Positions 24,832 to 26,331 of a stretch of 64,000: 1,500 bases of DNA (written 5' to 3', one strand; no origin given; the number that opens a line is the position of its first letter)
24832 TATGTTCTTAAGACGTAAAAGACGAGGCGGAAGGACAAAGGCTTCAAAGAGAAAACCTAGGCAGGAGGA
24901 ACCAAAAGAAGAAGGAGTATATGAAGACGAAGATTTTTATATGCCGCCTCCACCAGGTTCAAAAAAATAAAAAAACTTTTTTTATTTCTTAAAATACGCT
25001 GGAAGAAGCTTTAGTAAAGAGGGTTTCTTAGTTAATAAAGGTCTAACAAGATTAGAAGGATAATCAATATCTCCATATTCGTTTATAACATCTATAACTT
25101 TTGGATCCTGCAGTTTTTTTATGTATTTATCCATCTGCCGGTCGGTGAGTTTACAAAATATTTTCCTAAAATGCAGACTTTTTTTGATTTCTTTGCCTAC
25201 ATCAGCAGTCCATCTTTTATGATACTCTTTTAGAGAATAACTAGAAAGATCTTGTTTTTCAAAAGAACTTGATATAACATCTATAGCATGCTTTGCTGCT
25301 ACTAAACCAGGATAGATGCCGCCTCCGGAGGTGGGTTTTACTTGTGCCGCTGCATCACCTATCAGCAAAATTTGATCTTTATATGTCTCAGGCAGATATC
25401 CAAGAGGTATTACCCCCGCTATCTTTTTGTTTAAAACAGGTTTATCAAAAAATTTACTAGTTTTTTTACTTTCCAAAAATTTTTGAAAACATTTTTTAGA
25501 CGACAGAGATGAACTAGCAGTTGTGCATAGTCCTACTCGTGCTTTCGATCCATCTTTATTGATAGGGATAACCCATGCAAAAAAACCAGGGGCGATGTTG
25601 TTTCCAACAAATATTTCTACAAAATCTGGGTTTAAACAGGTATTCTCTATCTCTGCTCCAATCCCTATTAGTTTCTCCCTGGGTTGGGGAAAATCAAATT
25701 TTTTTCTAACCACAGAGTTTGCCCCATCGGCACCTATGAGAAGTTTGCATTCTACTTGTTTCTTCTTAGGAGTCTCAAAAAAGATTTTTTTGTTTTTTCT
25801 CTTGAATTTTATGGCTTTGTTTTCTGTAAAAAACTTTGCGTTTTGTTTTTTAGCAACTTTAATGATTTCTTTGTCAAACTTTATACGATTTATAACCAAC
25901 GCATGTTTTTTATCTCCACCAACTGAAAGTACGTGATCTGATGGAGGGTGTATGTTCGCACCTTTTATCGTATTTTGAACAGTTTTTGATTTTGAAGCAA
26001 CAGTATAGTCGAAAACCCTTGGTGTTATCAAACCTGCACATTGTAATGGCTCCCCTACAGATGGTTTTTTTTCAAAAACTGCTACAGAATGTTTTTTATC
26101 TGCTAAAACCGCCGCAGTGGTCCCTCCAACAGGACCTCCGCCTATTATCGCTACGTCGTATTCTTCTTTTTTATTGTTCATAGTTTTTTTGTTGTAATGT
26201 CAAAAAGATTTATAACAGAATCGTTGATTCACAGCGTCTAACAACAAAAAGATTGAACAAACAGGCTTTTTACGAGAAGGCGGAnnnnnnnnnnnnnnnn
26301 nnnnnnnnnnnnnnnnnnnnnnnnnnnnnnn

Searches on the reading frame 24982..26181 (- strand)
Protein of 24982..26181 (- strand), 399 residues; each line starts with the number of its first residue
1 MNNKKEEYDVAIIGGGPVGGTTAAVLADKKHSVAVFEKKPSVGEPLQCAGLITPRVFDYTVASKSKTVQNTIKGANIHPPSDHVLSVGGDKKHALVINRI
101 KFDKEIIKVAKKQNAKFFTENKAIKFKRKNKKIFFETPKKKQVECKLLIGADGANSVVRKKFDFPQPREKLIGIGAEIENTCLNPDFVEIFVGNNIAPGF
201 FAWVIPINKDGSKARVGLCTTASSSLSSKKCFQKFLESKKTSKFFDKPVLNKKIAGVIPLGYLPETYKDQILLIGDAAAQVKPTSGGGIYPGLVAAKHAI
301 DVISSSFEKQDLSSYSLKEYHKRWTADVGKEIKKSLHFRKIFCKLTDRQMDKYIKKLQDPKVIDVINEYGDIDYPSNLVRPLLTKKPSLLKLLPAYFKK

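Call 22: search_protein_families(library=pfam, proteins=[window:24982-26181:-], max_evalue=0.001)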
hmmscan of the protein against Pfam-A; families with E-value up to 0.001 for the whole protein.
window:24982-26181:- (399 aa): 9 families
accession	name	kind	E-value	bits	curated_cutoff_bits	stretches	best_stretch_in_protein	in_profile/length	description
PF01494.25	FAD_binding_3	-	1.4e-17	64.4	22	1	7-289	1-304/349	FAD binding domain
PF01266.30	DAO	-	1.1e-08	35.5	27.9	1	9-55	1-49/353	FAD dependent oxidoreductase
PF22578.2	GGR_cat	-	1.6e-08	34.8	27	1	179-255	11-86/88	Geranylgeranyl reductase catalytic domain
PF05834.18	Lycopene_cycl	-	8.9e-08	32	23.4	1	9-336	1-316/380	Lycopene cyclase protein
PF03486.20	HI0933_like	-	9.1e-08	32.3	50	1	9-50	2-43/244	HI0933-like protein Rossmann domain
PF07992.20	Pyr_redox_2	-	2e-06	27.9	26.1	1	8-157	1-112/291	Pyridine nucleotide-disulphide oxidoreductase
PF13450.12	NAD_binding_8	-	2.1e-05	25.1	21.9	1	12-43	1-32/68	NAD(P)-binding Rossmann-like domain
PF04820.20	Trp_halogenase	-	7.9e-05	22.1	21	0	201-358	262-401/458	Tryptophan halogenase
PF01946.23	Thi4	-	0.00034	20.4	26.2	1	7-50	17-61/235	Thi4 family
